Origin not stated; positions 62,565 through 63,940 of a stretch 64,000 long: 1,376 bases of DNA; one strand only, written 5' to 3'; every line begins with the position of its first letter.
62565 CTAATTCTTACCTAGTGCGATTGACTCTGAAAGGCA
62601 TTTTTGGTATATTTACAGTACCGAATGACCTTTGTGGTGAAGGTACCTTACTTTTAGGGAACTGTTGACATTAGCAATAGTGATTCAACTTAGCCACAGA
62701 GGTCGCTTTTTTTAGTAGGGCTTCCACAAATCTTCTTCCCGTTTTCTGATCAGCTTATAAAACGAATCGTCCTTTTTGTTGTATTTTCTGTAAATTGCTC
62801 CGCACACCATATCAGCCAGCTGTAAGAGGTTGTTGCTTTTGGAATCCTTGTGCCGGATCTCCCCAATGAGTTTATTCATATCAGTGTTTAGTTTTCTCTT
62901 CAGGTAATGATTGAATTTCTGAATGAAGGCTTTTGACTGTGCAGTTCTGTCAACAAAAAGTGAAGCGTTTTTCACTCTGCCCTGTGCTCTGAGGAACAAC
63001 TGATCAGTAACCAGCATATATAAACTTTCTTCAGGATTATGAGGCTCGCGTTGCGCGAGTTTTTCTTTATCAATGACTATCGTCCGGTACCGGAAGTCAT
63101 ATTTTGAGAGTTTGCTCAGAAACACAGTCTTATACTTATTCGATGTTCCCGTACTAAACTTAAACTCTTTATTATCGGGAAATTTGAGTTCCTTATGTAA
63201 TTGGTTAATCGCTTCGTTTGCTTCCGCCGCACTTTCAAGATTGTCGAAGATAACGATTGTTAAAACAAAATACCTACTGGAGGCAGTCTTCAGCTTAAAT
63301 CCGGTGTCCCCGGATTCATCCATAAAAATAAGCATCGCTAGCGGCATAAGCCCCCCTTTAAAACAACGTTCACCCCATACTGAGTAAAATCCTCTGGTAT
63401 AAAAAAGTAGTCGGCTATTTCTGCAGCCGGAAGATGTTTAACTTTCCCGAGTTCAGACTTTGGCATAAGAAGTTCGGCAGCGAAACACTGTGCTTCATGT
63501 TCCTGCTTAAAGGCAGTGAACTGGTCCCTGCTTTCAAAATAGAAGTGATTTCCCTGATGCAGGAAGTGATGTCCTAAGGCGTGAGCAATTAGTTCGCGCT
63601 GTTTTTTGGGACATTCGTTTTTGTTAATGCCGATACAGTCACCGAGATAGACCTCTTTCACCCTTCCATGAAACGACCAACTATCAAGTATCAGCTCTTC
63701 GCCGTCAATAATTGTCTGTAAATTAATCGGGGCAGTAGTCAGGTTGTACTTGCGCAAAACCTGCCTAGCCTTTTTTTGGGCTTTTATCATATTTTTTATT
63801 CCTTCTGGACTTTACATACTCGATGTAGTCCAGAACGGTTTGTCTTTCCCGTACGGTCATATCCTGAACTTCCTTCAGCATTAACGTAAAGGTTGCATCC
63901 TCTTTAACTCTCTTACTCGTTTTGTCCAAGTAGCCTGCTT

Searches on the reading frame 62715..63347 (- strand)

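Call 67: search_protein_families(library=pfam, proteins=[window:62715-63347:-], max_evalue=0.00001)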
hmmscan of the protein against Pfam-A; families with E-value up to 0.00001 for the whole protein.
window:62715-63347:- (211 aa): 1 family
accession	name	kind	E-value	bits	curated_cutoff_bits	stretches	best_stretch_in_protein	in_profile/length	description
PF12686.12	DUF3800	-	9.3e-20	72.3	21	1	6-188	1-149/149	Protein of unknown function (DUF3800)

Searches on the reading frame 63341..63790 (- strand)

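Call 67: search_protein_families(library=pfam, proteins=[window:63341-63790:-], max_evalue=0.00001)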
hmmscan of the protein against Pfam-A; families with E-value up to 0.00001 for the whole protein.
window:63341-63790:- (150 aa): 1 family
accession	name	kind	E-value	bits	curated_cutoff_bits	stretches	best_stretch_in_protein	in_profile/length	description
PF06114.19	Peptidase_M78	-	8.5e-12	45.4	22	1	50-119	28-97/123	IrrE N-terminal-like domain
